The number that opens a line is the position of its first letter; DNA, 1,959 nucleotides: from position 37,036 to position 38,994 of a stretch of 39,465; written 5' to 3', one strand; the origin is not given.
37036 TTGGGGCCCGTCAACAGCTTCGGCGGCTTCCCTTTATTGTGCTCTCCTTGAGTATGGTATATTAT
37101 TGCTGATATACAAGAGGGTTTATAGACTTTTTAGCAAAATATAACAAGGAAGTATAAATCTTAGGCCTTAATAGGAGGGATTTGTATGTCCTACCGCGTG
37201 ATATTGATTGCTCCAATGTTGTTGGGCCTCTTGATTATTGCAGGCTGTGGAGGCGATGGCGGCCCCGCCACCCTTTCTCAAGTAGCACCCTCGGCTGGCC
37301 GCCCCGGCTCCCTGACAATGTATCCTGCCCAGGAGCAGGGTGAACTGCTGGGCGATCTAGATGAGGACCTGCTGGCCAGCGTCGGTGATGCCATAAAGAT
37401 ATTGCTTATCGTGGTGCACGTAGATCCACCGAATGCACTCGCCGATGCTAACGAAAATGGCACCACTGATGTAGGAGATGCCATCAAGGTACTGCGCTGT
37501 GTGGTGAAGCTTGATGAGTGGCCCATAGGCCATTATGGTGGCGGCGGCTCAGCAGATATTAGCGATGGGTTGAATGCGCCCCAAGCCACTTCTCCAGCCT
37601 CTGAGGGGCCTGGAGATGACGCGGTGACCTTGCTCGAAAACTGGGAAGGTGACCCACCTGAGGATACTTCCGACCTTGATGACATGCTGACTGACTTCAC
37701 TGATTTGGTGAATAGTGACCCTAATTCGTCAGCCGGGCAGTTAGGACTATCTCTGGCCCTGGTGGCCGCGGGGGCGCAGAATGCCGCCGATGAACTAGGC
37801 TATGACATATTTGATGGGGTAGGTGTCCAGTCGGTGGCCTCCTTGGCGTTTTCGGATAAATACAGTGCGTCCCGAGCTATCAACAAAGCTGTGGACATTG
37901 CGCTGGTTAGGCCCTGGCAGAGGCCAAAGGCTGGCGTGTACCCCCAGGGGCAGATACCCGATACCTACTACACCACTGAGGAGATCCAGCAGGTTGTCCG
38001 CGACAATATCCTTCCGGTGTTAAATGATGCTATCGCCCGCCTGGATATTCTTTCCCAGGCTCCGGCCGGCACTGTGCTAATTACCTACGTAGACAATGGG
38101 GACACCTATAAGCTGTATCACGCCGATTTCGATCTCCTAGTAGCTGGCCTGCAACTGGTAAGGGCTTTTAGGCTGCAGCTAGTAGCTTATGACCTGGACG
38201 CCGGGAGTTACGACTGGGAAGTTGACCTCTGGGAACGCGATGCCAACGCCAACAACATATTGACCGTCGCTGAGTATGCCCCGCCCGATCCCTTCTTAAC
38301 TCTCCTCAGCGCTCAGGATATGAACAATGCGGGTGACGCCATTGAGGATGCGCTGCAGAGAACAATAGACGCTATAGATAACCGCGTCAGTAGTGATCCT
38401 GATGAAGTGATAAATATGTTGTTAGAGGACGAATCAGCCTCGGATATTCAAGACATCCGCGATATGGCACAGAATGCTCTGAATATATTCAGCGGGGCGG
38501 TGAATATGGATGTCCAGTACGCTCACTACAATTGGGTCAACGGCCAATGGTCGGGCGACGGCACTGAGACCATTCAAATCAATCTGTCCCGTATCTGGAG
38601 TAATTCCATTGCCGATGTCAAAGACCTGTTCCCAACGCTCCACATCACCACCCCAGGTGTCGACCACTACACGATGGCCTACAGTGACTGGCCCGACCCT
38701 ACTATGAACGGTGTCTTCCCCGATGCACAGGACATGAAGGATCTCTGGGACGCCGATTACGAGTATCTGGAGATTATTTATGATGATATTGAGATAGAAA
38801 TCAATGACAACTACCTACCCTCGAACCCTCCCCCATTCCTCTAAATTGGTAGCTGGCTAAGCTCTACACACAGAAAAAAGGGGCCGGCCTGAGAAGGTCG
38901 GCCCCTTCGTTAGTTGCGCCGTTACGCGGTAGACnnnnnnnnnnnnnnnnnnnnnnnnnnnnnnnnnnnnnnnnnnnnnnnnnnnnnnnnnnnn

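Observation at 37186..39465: Non-cellulosomal cohesin-dockerin lipoprotein trio: one cohesin scaffold and two enzyme-less dockerin partners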

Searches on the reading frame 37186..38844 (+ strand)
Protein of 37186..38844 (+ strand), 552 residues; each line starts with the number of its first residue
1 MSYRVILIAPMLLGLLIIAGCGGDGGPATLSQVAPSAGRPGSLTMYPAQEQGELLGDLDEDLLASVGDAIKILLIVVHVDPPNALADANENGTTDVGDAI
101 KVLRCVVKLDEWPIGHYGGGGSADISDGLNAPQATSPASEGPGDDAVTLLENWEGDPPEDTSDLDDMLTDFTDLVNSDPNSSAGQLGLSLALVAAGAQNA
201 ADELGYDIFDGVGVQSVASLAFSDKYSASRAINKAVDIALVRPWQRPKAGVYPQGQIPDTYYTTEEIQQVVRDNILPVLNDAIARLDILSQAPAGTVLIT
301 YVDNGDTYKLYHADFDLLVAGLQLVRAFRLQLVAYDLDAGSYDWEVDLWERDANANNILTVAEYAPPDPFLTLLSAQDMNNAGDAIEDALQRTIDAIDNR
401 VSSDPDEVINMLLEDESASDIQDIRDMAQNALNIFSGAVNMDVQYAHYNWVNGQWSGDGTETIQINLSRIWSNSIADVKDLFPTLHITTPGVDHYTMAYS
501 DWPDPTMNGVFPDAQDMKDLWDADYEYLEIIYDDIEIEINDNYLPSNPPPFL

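Call 8: search_protein_families(library=pfam, proteins=[window:37186-38844:+], max_evalue=1)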
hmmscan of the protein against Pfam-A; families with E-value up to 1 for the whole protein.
window:37186-38844:+ (552 aa): 0 families

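Call 12: find_homologous_proteins(query=window:37186-38844:+)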
Query window:37186-38844:+ (552 aa): 17 proteins with E <= 0.001 among 8000 candidates.
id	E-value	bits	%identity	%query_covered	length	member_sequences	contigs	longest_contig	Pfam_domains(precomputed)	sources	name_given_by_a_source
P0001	0.0e+0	1237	100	100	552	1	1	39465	-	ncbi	-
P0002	1.7e-280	950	80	97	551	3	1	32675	-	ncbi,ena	-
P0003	3.8e-267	906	74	100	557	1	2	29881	-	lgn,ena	-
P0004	4.6e-252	856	81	89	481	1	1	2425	-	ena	-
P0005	7.9e-247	839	70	100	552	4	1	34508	-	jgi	-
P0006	9.3e-218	743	63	100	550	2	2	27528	-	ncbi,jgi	-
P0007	1.9e-183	629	56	100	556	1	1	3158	-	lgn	-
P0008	7.5e-178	611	54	100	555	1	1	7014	-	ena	-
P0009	8.7e-156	538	50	97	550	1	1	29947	-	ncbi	-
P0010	1.2e-155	538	49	100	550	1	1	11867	-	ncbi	-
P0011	3.4e-128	447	73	51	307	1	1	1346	-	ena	-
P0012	1.2e-99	353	40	92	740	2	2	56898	-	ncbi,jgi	-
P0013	8.7e-80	287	42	72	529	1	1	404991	-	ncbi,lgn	-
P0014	5.3e-79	285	42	69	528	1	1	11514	-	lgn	-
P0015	1.1e-50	191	33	75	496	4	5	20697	-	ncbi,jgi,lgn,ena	-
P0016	7.4e-50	188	35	60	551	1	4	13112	-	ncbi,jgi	-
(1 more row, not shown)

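Call 13: search_solved_structures(query=window:37186-38844:+, max_evalue=10, show_alignments=2)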
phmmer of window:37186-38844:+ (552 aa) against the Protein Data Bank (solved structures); distinct sequences matched with E-value up to 10: 0.

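Call 14: find_encoding_contigs(protein=P0002, flank=10000, max_places=2)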
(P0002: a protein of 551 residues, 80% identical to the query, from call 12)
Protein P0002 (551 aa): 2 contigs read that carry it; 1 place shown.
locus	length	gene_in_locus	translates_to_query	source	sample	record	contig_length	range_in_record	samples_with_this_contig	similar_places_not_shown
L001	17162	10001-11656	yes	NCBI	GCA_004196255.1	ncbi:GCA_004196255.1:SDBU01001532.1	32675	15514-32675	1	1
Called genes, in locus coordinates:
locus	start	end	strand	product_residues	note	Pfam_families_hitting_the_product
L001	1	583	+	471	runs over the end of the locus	PF01663:Phosphodiest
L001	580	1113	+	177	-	PF01583:APS_kinase, PF08433:KTI12 (weak), PF13238:AAA_18 (faint), PF13671:AAA_33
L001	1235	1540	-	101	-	-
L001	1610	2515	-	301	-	PF01041:DegT_DnrJ_EryC1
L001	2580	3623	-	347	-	PF00288:GHMP_kinases_N, PF08544:GHMP_kinases_C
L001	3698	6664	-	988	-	PF13646:HEAT_2, PF02985:HEAT (faint), PF02563:Poly_export, PF10531:SLBB, PF22461:SLBB_2 (weak), PF10531:SLBB, PF22461:SLBB_2, PF10531:SLBB, +2 more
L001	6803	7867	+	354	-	PF01966:HD, PF13286:HD_assoc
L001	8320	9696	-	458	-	-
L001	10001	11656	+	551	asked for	-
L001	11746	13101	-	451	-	PF17957:Big_7, PF13750:Big_3_3 (faint), PF17957:Big_7, PF00963:Cohesin (weak)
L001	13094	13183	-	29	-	-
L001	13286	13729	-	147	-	-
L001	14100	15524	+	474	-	PF10134:RPA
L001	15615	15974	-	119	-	-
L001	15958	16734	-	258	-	PF00142:Fer4_NifH, PF00448:SRP54 (faint), PF01656:CbiA, PF02374:ArsA_ATPase, PF06564:CBP_BcsQ, PF09140:MipZ (weak), PF10609:ParA, PF13614:AAA_31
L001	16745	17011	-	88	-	-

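Call 15: find_encoding_contigs(protein=P0005, flank=10000, max_places=2)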
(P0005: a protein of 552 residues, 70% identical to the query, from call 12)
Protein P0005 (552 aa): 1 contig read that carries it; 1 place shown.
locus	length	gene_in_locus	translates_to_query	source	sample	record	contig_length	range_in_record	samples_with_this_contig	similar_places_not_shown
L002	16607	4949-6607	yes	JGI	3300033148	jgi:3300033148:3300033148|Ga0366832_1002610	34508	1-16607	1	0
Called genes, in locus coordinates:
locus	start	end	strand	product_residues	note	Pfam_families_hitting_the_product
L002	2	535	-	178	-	?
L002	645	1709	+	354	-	PF01966:HD, PF13286:HD_assoc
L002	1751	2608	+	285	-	PF04951:Peptidase_M55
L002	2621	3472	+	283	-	PF04951:Peptidase_M55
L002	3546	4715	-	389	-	-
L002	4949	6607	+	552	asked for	-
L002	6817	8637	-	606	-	PF00963:Cohesin, PF13205:Big_5, PF00963:Cohesin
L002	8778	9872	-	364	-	PF00963:Cohesin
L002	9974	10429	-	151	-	-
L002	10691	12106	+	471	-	PF10134:RPA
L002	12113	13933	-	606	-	PF00474:SSF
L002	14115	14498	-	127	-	-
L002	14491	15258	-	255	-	PF00142:Fer4_NifH (weak), PF01656:CbiA, PF02374:ArsA_ATPase, PF06564:CBP_BcsQ (weak), PF09140:MipZ (weak), PF10609:ParA (weak), PF13614:AAA_31, PF00142:Fer4_NifH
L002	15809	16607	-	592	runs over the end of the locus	PF01293:PEPCK_ATP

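Call 16: find_encoding_contigs(protein=P0001, flank=10000, max_places=2)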
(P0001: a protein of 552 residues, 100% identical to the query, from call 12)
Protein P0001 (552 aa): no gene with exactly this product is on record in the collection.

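Call 24: find_related_loci(query=A1, collection=genome_contigs, flank=10000)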
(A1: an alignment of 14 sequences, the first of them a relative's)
Query A1 (552 aa) in genome_contigs; peptide patterns used: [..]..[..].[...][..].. (x = any residue, [..] = any of these).
56 stretches matched a pattern; 12 encode a relative of the query (tblastn E <= 1e-3); 12 distinct loci.
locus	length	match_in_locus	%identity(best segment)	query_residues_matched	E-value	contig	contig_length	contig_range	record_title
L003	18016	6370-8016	63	1-551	0e+0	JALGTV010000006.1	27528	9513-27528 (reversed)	MAG: Candidatus Zipacnadia bacterium isolate Meg22_1012_Bin_287 Meg22_1012_Bin_287_scaffold_10122, whole genome shotgun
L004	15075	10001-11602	50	16-551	1e-159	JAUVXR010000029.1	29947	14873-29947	MAG: bacterium isolate CSMAG_1221 CSMAG_1221_k141_441589_length_29947_cov_18.9867, whole genome shotgun sequence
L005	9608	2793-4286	39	31-537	4e-97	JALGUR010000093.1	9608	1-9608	MAG: Candidatus Zipacnadia bacterium isolate Meg22_1214_Bin_372 Meg22_1214_Bin_372_scaffold_35844, whole genome shotgun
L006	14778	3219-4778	38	19-537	1e-90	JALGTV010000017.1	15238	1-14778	MAG: Candidatus Zipacnadia bacterium isolate Meg22_1012_Bin_287 Meg22_1012_Bin_287_scaffold_16123, whole genome shotgun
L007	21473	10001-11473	45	124-543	9e-78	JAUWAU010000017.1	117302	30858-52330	MAG: Armatimonadota bacterium isolate CSMAG_1302 CSMAG_1302_k141_125787_length_117302_cov_30.9944, whole genome shotgun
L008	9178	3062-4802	37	124-537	5e-63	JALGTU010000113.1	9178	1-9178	MAG: Candidatus Zipacnadia bacterium isolate Meg22_1012_Bin_286 Meg22_1012_Bin_286_scaffold_25780, whole genome shotgun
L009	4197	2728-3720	35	158-487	2e-51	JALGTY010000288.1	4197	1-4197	MAG: Candidatus Zipacnadia bacterium isolate Meg22_1012_Bin_300 Meg22_1012_Bin_300_scaffold_75244, whole genome shotgun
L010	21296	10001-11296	32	118-537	6e-50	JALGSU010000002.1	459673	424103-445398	MAG: Candidatus Zipacnadia bacterium isolate AB_3033_Bin_184 AB_3033_Bin_184_scaffold_192, whole genome shotgun sequence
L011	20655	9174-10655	28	124-537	3e-28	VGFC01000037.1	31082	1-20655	MAG: Armatimonadetes bacterium isolate K_DeepCast_250m_m2_231 K_DeepCast_250m_m2_231_Ga0194125_10002386, whole genome sh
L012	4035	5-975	40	68-390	2e-25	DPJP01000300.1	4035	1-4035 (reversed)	MAG TPA_asm: Armatimonadetes bacterium isolate UBA11051 contig_13501, whole genome shotgun sequence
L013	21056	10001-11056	32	149-501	4e-46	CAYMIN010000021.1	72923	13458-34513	MAG TPA_asm: uncultured Armatimonadia bacterium isolate binchicken_co334_45 genome assembly, contig: NODE_497_length_729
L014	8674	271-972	30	296-530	2e-15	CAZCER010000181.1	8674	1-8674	MAG TPA_asm: uncultured Armatimonadia bacterium isolate binchicken_co27_470 genome assembly, contig: NODE_14315_length_8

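Call 38: predict_structure(alignment_id=A1)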
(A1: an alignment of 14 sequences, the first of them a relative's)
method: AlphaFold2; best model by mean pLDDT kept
length: 552 residues; sequences in the alignment: 14
mean_pLDDT: 73.5   pTM: 0.70
mean pLDDT of the five models: 73.5, 65.9, 65.5, 64.5, 61.4
residues with pLDDT >= 90: 114; 70-90: 267; 50-70: 83; < 50: 88
segments of 3 or more residues with pLDDT < 50: 1-52, 116-120, 205-210, 238-262
pLDDT, mean of each block of 10 residues (from residue 1): 29 30 25 22 28 67 81 77 71 76 81 52 83 95 94 75 83 97 96 82 53 66 62 55 28 28 64 89 96 92 89 94 86 77 72 86 83 88 90 93 90 79 85 87 85 84 87 85 80 73 84 84 77 70 66 60
secondary structure, 60 per line:
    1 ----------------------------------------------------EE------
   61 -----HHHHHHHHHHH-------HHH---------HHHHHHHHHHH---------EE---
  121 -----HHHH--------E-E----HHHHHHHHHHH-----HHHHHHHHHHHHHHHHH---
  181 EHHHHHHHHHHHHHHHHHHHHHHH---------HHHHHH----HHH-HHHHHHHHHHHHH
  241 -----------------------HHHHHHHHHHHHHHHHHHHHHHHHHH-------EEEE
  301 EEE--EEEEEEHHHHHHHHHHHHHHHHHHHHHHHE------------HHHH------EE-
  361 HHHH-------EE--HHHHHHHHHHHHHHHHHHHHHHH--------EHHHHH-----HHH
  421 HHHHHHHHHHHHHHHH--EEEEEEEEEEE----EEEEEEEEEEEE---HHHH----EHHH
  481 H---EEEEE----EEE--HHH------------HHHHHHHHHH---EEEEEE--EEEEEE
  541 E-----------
elements in order: H66-76 H96-106 H126-129 H145-155 H161-177 H182-204 H214-219 H228-240 H264-289 E297-303 E306-311 H312-334 H348-351 H361-364 H376-398 H408-412 H418-436 E439-449 E454-465 H469-472 H478-481 E485-489 E494-496 H514-523 E527-532 E535-541

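Call 40: fold_search(model_id=the predicted structure, library=pdb)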
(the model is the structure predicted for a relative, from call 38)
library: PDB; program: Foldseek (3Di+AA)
matches with E <= 10: 324; with E <= 0.001: 0
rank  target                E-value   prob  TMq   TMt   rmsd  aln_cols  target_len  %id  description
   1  4g1t_B                1.1e-01  0.18  0.10  0.13  22.7       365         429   10  Crystal structure of interferon-stimulated gene 54 (released 2012-08-15)
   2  9esc_A                1.2e-01  0.11  0.10  0.13  22.8       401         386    8  Holo IDO with a bound inhibitor (released 2025-03-05)
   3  6ubp_B                1.6e-01  0.08  0.09  0.13  23.2       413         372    8  Crystal structure of a photochemical intermediate of human indoleamine 2,3-dioxygenase 1 in complex with carbon monoxi (released 2021-02-03)
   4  9ese_A                1.8e-01  0.08  0.09  0.12  22.5       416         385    8  Holo IDO with a bound inhibitor (released 2025-03-05)
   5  7yxt_D                2.1e-01  0.08  0.11  0.15  19.6       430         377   10  Crystal structure of human Indoleamine-2,3-dioxygenase 1 (hIDO1) with different conformations for G261-G265 fragment (released 2023-03-01)
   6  8s89                  2.3e-01  0.10  0.11  0.14  20.7       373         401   11  Efficient and scalable protein design using a relaxed sequence space (released 2024-10-16)
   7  4hor_A                2.3e-01  0.10  0.09  0.10  20.1       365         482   10  Crystal Structure of Full-Length Human IFIT5 with 5`-triphosphate Oligocytidine (released 2013-01-23)
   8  8hmc_C                2.7e-01  0.08  0.10  0.09  24.1       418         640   10  base module state 1 of Tetrahymena IFT-A (released 2023-06-14)
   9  8abx                  3.0e-01  0.07  0.10  0.13  22.3       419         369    8  Crystal structure of IDO1 in complex with Apoxidole-1 (released 2022-08-24)
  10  3bta                  3.3e-01  0.05  0.08  0.05  30.2       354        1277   10  CRYSTAL STRUCTURE OF BOTULINUM NEUROTOXIN SEROTYPE A (released 1999-10-01)
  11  7nge_C                3.6e-01  0.08  0.11  0.15  19.7       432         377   10  Crystal structure of L-Trp/Indoleamine 2,3-dioxygenagse 1 (hIDO1) complex with the JK-loop refined in the closed confo (released 2021-12-29)
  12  9foz_A                3.6e-01  0.07  0.10  0.13  22.8       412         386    8  Cocrystal structure of IDO with a bound inhibitor (released 2025-04-02)
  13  3tt9                  3.6e-01  0.06  0.08  0.15  23.7       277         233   11  Crystal structure of the stable degradation fragment of human plakophilin 2 isoform a (PKP2a) C752R variant (released 2012-08-01)
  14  9esb_B                3.8e-01  0.07  0.10  0.13  22.8       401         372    8  Holo IDO with a bound inhibitor (released 2025-03-05)
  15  9ese_B                3.8e-01  0.06  0.09  0.13  22.4       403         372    8  Holo IDO with a bound inhibitor (released 2025-03-05)
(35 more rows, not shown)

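Call 49: search_protein_families(library=ncbifam, proteins=[window:37186-38844:+], max_evalue=0.01)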
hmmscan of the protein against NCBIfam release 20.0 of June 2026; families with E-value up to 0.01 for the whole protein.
window:37186-38844:+ (552 aa): 0 families

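Call 50: search_protein_representatives(alignment_id=A1)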
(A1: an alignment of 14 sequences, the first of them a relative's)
Query: 14 sequences, 549 profile positions. Proteins with E-value up to 0.001 (for the whole library): 1188; up to 1e-10: 264; up to 1e-30: 74. The best 150 are listed.
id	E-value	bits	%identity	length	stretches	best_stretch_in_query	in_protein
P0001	1.3e-271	918.4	-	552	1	1-548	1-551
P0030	3.1e-198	676.2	-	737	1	4-541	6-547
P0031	5.7e-172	589.5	-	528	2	121-541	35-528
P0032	1.2e-161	555.4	-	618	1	1-517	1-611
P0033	2.4e-138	478.5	-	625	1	8-534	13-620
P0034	8.7e-136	470.1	-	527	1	128-535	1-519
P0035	5.8e-129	447.6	-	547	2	117-535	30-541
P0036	1.5e-123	429.6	-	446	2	119-535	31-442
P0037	1.7e-119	416.3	-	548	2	121-535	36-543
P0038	4.5e-116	405.0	-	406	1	121-536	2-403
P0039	1.3e-114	400.1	-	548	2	118-539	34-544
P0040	1.6e-112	393.3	-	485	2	113-539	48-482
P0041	2.1e-110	386.3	-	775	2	85-534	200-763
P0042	6.2e-106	371.5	-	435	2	119-535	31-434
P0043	1.0e-105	370.8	-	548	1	120-533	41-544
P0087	3.0e-34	134.9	-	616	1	1-124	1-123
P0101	4.6e-31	124.4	-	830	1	1-138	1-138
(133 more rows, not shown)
